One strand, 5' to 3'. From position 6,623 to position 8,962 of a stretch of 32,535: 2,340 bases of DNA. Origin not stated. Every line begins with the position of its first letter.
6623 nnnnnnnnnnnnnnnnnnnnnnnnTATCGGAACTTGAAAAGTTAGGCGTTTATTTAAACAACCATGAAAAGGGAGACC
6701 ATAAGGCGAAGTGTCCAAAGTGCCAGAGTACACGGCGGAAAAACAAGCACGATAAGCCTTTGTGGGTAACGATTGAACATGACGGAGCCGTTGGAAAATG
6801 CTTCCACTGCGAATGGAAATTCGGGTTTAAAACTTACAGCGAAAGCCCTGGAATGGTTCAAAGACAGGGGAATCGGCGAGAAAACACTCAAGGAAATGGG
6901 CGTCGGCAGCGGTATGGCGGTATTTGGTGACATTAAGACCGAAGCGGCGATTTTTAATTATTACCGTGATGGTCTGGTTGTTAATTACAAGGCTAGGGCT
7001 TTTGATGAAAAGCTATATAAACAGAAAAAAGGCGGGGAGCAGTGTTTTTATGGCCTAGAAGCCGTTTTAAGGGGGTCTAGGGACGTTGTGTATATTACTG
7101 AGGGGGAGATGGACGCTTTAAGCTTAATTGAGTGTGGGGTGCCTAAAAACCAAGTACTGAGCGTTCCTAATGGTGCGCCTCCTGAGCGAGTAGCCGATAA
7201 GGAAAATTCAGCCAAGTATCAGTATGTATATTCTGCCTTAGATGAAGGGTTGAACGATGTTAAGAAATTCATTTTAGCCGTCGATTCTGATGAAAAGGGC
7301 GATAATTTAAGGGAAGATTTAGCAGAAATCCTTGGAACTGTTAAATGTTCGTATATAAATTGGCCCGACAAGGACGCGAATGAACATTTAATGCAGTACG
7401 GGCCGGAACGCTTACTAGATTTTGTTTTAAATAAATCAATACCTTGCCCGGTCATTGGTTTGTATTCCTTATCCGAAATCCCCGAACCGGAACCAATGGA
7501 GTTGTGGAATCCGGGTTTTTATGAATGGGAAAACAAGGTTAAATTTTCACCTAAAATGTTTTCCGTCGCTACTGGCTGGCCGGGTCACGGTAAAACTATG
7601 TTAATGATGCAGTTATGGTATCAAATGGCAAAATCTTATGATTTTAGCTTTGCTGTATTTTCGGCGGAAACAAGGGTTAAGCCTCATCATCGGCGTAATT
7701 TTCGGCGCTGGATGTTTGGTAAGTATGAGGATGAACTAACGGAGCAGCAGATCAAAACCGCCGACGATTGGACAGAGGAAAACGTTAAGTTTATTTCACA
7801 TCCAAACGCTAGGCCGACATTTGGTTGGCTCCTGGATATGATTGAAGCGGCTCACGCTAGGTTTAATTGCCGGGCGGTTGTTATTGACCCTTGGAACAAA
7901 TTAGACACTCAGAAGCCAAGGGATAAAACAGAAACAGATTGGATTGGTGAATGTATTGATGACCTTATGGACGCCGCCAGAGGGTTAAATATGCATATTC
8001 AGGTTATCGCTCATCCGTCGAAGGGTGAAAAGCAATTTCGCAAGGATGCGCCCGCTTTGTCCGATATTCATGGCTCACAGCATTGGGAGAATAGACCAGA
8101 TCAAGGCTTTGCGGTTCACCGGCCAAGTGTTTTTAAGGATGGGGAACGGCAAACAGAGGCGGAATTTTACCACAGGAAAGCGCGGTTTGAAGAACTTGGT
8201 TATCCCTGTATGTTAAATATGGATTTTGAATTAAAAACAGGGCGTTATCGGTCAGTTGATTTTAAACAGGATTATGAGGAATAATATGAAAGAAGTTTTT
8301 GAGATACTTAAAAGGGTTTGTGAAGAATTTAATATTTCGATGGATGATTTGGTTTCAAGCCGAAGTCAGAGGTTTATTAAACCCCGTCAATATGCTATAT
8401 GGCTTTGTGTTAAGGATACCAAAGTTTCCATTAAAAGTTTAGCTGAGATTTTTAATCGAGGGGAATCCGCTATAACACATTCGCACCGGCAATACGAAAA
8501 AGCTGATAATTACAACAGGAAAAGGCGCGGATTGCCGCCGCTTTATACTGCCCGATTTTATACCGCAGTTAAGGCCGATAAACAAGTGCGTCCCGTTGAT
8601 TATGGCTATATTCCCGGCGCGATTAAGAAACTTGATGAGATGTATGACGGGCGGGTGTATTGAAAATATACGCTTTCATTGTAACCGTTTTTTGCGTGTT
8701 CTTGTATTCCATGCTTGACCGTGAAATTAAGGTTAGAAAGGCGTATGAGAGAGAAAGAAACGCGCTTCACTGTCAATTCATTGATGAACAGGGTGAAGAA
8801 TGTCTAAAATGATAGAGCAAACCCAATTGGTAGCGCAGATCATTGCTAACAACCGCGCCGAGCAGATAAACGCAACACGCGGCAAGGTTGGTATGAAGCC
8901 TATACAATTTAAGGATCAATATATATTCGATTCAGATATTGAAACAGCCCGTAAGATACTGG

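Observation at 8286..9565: Candidate GafY/GafZ-like (Q-like) late-gene antitermination switch in a bona fide phage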

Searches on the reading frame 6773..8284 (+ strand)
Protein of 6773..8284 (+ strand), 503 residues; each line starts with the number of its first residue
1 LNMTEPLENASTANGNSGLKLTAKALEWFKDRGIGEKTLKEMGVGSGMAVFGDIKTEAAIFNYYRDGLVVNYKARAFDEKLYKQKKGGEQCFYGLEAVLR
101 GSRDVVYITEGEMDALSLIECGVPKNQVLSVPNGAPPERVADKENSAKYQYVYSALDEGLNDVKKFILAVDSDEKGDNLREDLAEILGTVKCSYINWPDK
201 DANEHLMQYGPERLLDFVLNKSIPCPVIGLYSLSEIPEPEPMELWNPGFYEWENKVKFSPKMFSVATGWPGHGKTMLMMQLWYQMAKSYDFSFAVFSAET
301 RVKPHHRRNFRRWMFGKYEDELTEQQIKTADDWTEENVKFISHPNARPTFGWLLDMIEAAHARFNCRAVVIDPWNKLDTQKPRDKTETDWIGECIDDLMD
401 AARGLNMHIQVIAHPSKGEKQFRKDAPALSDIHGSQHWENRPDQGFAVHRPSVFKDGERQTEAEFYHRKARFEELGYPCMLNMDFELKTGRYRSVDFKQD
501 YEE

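Call 3: search_protein_families(library=pfam, proteins=[window:6773-8284:+], max_evalue=1)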
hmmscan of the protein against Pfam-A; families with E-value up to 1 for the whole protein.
window:6773-8284:+ (503 aa): 12 families
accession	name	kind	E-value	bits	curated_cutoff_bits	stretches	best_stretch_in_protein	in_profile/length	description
PF13155.12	Toprim_2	-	3.1e-10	40.7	22.1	1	107-205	1-87/88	Toprim-like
PF03796.21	DnaB_C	-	1.3e-09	38.2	27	1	258-476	16-240/255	DnaB-like helicase C terminal domain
PF13481.12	AAA_25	-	2.1e-08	34.5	27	1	262-418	34-193/195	AAA domain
PF13662.12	Toprim_4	-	2e-05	25.1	25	1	105-195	2-84/85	Toprim domain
PF01751.28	Toprim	-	3.7e-05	24.2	23.1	1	106-188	2-81/96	Toprim domain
PF06745.19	ATPase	-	0.0011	18.8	26.6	1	267-381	25-134/231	KaiC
PF13401.12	AAA_22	-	0.022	15.5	27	1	261-334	5-65/130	AAA domain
PF04851.21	ResIII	-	0.025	14.9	22.5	1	270-330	32-95/164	Type III restriction enzyme, res subunit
PF20720.3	nSTAND3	-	0.048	13.8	27.2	1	265-293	21-49/155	Novel STAND NTPase 3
PF05729.18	NACHT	-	0.051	13.8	26.7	1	266-321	5-65/167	NACHT domain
PF24883.2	NPHP3_N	-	0.053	14.2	24.8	1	247-379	10-138/164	Nephrocystin 3, N-terminal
PF25199.1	nSTAND_NTPase5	-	0.062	13.6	34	1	264-301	44-81/145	Novel STAND NTPase 5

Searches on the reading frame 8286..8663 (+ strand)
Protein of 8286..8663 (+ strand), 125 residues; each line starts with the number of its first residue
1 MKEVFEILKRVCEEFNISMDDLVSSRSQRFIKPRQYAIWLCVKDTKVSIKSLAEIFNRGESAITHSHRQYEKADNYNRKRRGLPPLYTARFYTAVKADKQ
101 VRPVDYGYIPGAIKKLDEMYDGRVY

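Call 3: search_protein_families(library=pfam, proteins=[window:8286-8663:+], max_evalue=1)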
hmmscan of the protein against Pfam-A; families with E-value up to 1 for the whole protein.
window:8286-8663:+ (125 aa): 1 family
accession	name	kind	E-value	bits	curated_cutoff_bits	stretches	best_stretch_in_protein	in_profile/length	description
PF08299.17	Bac_DnaA_C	-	3.4e-13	49.8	31.5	1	6-68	3-67/69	Bacterial dnaA protein helix-turn-helix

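Call 4: search_protein_families(library=phrogs, proteins=[window:8286-8663:+], max_evalue=0.1)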
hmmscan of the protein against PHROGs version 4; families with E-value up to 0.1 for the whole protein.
window:8286-8663:+ (125 aa): 3 families
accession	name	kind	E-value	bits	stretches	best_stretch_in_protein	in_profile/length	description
phrog_16091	-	unknown function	6.6e-05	24.1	1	6-60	14-69/131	-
phrog_4318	-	unknown function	0.05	15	0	53-113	32-92/113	-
phrog_31673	-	unknown function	0.064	13.9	0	19-62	133-176/207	-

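Call 9: search_solved_structures(query=window:8286-8663:+, max_evalue=10, show_alignments=3)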
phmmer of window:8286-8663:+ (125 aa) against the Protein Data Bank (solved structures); distinct sequences matched with E-value up to 10: 4.
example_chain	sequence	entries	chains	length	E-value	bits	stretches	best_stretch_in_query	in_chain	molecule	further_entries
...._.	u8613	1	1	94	0.00077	23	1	6-73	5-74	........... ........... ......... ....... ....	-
2hcb_A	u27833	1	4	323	0.0055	20.3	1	4-83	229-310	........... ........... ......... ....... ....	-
1l8q_A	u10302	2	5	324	0.0058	20.2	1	4-83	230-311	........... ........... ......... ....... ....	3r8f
3pvp_A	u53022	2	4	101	0.028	18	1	7-70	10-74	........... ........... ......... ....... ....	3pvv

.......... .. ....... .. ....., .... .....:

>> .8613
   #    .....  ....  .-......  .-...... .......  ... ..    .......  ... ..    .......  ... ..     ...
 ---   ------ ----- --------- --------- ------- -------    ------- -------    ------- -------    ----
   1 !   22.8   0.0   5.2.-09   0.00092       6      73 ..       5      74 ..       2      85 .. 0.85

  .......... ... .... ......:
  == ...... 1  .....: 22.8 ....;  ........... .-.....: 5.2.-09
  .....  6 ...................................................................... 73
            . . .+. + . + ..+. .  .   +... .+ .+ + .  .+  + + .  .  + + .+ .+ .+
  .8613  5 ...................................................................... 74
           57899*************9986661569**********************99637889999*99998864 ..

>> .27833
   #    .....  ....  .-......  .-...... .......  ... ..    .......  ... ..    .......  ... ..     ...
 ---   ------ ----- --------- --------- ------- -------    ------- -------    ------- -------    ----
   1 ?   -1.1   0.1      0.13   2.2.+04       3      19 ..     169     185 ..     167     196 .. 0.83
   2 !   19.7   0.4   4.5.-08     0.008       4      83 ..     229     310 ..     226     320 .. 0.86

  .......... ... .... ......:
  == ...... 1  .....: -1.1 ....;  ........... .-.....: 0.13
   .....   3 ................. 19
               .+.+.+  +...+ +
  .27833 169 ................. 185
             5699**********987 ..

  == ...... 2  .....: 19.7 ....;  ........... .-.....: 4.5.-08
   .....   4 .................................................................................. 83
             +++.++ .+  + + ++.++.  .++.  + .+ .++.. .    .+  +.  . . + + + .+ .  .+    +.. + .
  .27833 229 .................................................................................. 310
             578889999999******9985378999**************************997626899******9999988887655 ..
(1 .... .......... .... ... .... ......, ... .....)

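Call 57: find_homologous_proteins(query=window:8286-8663:+, max_evalue=0.001)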
Query window:8286-8663:+ (125 aa): 1 proteins with E <= 0.001 among 11 candidates.
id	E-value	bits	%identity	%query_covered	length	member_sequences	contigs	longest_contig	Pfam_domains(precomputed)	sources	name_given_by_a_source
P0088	4.4e-78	277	100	100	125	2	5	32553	PF08299.18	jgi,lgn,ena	-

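Call 58: find_encoding_contigs(protein=P0088, flank=3000, max_places=6)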
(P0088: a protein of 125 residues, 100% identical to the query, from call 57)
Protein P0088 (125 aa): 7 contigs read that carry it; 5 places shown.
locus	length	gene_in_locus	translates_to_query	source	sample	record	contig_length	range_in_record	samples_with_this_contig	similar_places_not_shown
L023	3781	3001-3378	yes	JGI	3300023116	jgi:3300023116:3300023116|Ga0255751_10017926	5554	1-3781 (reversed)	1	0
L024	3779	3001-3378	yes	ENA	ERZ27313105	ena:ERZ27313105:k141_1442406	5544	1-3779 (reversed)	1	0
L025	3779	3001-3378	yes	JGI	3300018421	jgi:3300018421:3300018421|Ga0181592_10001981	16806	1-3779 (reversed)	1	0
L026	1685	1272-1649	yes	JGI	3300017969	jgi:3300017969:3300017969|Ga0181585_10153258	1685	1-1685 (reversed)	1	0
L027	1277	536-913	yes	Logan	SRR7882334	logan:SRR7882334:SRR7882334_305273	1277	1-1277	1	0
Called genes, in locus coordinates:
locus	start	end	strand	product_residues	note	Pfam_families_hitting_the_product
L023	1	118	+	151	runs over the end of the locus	-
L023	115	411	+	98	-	-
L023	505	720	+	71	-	-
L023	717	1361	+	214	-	-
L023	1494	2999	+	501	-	PF13155:Toprim_2, PF13662:Toprim_4 (faint), PF03796:DnaB_C, PF13481:AAA_25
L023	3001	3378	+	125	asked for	PF08299:Bac_DnaA_C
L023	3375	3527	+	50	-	-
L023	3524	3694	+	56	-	-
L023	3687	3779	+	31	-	?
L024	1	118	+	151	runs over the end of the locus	-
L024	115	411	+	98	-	-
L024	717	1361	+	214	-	-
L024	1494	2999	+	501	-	PF13155:Toprim_2, PF13662:Toprim_4 (faint), PF03796:DnaB_C, PF13481:AAA_25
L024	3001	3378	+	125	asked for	PF08299:Bac_DnaA_C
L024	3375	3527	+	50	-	-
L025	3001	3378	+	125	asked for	PF08299:Bac_DnaA_C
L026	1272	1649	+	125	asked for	PF08299:Bac_DnaA_C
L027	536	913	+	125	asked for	PF08299:Bac_DnaA_C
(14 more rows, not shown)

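Call 65: search_dna_similar(query=window:8286-8663:+, collection=phages, mode=protein, max_evalue=0.01, max_rows=30)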
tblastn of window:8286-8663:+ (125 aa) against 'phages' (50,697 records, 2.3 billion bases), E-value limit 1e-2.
Records with a match: 4; places in all: 4; records where one place covers at least 80% of the query: 0.
Best place of each record, by identity: <60% 4.
By first word of the organism name: Bacteriophage 4.
By host as written in the record: - 4.
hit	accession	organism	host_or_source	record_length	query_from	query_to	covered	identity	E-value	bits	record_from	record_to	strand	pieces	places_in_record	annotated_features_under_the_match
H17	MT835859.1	Bacteriophage sp.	human fecal samples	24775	6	83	62%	34.5%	1e-5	49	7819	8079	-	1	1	record has no annotation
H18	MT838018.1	Bacteriophage sp.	human fecal samples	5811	6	83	62%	34.5%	1e-5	49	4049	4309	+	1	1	record has no annotation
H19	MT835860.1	Bacteriophage sp.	human fecal samples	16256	7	71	52%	37.3%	9e-5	46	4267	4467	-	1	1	record has no annotation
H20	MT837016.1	Bacteriophage sp.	human fecal samples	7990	7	82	61%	29.5%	4e-4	44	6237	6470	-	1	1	record has no annotation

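Call 103: search_protein_families(library=ncbifam, proteins=[window:8286-8663:+], max_evalue=0.1)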
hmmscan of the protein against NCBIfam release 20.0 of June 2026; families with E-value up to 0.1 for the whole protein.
window:8286-8663:+ (125 aa): 4 families
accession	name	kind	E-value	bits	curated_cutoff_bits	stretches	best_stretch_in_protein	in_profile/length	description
TIGR00362.1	DnaA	equivalog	5.5e-12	45.5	343.9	1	5-78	349-424/437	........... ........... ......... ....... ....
NF001154.0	PRK00149.3-3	equivalog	6.9e-09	35.2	410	1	6-75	370-441/462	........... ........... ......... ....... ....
NF009087.0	PRK12422.1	equivalog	9.1e-07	28.4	657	1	6-72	356-423/455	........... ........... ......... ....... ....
NF041413.1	ArsR_Rv2640c_fam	equivalog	0.061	13.7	155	1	38-91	50-103/118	Rv2640c family ArsR-like transcriptional regulator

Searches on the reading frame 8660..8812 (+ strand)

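Call 3: search_protein_families(library=pfam, proteins=[window:8660-8812:+], max_evalue=1)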
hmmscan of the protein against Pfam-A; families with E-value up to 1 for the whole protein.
window:8660-8812:+ (50 aa): 1 family
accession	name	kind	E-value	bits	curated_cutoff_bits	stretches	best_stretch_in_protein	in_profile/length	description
PF18898.5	DUF5654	-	0.041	14.3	23.8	1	3-21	48-66/71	Family of unknown function (DUF5654)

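Call 4: search_protein_families(library=phrogs, proteins=[window:8660-8812:+], max_evalue=0.1)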
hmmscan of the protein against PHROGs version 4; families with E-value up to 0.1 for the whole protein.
window:8660-8812:+ (50 aa): 0 families
